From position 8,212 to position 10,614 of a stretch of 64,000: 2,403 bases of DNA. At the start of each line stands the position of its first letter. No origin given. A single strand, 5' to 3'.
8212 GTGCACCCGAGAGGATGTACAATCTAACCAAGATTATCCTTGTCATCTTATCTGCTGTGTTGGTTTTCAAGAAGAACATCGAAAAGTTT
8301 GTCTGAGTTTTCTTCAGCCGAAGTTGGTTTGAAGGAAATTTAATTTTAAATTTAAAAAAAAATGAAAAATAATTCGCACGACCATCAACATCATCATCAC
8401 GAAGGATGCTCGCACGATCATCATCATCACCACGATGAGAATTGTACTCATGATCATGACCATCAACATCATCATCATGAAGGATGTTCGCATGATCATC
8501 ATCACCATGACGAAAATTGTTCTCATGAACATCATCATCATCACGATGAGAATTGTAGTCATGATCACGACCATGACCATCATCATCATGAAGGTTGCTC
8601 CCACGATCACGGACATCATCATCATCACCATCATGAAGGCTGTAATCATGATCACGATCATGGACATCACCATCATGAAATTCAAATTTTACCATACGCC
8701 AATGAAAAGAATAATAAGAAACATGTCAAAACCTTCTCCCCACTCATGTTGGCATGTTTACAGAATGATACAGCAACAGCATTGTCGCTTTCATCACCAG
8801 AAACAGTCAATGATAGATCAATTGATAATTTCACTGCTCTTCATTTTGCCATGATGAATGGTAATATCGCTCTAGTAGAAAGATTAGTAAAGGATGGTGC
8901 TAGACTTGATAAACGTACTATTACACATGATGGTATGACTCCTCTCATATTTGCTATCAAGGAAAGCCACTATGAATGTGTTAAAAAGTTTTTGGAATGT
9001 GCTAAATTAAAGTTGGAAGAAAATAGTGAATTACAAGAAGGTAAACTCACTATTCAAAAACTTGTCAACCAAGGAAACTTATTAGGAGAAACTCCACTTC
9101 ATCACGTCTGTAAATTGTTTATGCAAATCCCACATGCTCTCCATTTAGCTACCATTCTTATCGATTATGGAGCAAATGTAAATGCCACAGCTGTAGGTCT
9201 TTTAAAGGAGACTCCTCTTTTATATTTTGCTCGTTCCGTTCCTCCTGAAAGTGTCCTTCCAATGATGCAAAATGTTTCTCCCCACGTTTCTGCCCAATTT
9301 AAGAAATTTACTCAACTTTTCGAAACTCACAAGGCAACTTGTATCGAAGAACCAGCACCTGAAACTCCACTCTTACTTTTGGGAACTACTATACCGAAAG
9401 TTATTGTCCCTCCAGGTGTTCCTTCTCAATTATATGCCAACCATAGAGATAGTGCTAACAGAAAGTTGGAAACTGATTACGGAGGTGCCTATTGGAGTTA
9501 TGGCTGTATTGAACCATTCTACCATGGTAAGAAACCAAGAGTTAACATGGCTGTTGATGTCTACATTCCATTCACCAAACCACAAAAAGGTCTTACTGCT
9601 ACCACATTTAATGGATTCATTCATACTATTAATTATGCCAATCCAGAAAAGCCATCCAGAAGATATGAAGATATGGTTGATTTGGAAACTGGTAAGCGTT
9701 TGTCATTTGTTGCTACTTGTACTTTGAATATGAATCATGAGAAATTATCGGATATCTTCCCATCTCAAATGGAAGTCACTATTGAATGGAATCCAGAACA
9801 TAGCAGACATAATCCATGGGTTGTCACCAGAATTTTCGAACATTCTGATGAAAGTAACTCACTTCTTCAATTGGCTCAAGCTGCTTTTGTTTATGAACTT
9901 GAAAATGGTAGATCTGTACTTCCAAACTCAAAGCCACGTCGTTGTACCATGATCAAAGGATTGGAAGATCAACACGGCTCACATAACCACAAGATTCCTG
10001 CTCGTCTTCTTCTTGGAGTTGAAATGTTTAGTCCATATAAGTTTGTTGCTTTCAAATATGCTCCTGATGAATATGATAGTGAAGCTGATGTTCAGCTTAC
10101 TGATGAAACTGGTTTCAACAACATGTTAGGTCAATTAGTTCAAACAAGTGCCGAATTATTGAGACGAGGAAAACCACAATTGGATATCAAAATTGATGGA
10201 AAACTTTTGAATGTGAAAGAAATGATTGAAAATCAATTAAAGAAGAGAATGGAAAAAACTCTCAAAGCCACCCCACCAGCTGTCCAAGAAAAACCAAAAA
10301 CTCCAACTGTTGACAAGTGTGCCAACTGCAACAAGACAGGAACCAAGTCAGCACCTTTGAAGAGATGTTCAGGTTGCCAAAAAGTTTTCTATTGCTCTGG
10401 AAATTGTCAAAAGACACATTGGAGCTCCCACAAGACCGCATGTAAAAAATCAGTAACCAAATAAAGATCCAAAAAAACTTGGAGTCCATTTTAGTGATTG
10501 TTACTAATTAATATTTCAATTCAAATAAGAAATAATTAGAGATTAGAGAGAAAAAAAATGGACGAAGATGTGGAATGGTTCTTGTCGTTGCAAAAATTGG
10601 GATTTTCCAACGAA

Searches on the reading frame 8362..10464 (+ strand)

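Call 59: search_protein_families(library=pfam, proteins=[window:8362-10464:+], max_evalue=0.00001)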
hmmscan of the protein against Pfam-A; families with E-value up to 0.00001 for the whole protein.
window:8362-10464:+ (700 aa): 6 families
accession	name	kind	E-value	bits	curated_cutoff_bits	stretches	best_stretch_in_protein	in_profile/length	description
PF12796.13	Ank_2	-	1.5e-16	61.2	27.3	1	128-213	1-82/90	Ankyrin repeats (3 copies)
PF00023.36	Ank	-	1.8e-15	56.6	21.1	0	155-186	1-32/33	Ankyrin repeat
PF13637.12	Ank_4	-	6.4e-13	49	22.7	1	160-211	1-50/50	Ankyrin repeats (many copies)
PF01753.24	zf-MYND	-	3.9e-11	43.3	22.7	1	653-694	1-39/39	MYND finger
PF13606.12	Ank_3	-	2e-10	40.2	22.3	0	156-183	2-29/30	Ankyrin repeat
PF13857.12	Ank_5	-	9.1e-08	32.8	27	0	190-212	15-39/56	Ankyrin repeats (many copies)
